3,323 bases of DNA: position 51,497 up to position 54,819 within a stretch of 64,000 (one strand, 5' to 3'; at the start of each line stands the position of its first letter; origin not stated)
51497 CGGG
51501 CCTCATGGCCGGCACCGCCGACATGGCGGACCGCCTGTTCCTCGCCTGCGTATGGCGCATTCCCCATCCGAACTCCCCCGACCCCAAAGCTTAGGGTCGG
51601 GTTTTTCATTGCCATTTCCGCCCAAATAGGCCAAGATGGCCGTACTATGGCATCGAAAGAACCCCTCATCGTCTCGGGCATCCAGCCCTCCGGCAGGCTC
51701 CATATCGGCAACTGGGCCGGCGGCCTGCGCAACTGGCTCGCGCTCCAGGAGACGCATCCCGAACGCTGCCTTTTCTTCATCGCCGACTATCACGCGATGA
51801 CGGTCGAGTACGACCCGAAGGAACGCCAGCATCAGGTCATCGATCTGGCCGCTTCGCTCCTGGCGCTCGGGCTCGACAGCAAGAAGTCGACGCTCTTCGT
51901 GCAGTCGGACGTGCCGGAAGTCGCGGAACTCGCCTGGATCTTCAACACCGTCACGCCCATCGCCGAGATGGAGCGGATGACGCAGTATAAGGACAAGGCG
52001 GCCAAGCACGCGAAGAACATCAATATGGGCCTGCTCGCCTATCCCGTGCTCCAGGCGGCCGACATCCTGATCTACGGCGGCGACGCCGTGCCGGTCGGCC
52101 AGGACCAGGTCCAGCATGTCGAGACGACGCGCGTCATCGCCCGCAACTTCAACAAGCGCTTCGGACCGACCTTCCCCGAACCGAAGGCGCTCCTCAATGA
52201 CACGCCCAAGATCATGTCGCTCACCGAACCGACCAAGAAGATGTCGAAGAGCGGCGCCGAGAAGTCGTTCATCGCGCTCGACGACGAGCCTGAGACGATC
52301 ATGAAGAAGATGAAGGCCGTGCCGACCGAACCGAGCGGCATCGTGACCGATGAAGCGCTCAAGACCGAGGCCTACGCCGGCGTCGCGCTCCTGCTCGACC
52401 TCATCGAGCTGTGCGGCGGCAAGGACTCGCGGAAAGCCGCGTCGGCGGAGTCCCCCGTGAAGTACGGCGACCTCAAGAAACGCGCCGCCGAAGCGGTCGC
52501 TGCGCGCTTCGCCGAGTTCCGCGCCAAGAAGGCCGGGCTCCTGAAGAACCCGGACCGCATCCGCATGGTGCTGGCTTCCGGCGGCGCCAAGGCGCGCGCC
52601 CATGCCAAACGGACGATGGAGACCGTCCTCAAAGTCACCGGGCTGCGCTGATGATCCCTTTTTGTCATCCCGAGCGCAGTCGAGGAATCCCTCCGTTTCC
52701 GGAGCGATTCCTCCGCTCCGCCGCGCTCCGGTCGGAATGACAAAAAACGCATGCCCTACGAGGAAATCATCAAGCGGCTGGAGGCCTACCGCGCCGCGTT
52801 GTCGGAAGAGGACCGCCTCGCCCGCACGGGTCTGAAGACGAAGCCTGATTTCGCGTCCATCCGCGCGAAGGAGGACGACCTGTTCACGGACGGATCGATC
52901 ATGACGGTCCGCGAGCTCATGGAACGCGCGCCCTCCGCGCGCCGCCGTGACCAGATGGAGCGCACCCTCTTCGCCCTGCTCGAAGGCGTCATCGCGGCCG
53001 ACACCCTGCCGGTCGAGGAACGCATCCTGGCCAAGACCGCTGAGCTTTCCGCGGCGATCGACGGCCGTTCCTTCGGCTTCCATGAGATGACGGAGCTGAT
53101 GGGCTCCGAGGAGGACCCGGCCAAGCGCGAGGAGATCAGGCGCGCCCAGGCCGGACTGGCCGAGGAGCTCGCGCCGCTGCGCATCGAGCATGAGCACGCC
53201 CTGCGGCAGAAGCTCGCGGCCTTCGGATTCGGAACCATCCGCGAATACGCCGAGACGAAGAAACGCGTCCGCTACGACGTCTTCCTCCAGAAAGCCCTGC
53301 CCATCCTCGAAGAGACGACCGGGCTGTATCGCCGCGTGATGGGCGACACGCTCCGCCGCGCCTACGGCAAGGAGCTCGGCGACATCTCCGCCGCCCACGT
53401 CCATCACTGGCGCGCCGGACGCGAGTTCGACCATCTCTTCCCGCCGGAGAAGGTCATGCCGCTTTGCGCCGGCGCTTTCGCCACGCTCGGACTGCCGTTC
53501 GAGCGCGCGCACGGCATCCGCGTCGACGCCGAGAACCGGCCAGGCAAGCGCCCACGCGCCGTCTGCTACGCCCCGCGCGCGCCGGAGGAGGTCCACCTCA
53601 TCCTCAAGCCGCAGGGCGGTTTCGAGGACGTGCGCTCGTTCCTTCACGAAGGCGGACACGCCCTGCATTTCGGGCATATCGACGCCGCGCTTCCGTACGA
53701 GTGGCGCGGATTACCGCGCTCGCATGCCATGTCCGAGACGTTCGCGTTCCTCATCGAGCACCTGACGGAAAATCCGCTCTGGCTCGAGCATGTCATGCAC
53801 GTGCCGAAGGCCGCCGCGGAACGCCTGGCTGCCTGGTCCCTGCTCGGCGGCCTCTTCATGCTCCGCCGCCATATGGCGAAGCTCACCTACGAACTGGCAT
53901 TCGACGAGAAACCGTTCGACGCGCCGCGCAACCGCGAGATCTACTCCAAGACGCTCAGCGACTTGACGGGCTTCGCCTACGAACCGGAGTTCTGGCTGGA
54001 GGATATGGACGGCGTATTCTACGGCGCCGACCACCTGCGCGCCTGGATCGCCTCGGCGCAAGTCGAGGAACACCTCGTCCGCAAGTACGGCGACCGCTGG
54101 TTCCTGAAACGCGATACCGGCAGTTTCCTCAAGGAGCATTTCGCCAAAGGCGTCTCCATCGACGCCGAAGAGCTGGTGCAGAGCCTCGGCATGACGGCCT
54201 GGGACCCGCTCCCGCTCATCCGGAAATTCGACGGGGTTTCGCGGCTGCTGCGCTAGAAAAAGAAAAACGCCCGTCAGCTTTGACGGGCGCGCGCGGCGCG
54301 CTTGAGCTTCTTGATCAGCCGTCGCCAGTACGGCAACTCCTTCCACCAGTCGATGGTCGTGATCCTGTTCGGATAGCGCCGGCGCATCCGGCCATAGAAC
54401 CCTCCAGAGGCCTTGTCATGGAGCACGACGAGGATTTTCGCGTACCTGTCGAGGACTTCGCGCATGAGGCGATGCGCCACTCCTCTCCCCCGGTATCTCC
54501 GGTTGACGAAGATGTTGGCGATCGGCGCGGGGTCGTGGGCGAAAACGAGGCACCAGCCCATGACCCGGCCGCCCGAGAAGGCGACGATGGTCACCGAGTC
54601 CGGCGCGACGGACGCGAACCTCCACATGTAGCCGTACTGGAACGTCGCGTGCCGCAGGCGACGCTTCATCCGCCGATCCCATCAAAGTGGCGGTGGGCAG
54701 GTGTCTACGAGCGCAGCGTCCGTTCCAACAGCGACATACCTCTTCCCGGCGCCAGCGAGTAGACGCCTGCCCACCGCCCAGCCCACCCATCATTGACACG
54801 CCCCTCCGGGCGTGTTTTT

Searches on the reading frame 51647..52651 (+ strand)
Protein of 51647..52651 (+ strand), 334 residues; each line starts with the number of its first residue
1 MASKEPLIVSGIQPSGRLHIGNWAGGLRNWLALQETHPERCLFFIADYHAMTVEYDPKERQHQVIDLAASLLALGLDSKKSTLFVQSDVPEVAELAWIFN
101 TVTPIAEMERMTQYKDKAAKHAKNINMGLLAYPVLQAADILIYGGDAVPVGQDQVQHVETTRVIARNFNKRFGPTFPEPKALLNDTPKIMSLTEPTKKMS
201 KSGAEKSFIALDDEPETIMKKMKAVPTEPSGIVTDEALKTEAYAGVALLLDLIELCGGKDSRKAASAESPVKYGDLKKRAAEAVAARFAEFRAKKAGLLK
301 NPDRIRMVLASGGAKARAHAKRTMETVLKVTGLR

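Call 10: search_protein_families(library=pfam, proteins=[window:51647-52651:+], max_evalue=0.001)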
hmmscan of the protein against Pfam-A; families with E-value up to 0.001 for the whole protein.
window:51647-52651:+ (334 aa): 1 family
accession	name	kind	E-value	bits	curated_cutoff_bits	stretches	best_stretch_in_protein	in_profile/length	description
PF00579.31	tRNA-synt_1b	-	1.1e-68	232.1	21.1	1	5-288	5-291/292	tRNA synthetases class I (W and Y)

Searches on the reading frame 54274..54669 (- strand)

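Call 10: search_protein_families(library=pfam, proteins=[window:54274-54669:-], max_evalue=0.001)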
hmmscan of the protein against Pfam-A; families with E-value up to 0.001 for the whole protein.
window:54274-54669:- (131 aa): 4 families
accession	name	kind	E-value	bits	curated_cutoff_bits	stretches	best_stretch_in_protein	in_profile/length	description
PF00583.31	Acetyltransf_1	-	8.3e-10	39.4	20.7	1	20-92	28-111/116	Acetyltransferase (GNAT) family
PF13508.13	Acetyltransf_7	-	1.9e-08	35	27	1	24-94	2-79/84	Acetyltransferase (GNAT) domain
PF13673.13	Acetyltransf_10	-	1.1e-06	29.1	23.6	1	23-92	29-102/128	Acetyltransferase (GNAT) domain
PF13527.13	Acetyltransf_9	-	4.9e-05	23.8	25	1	50-95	75-122/127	Acetyltransferase (GNAT) domain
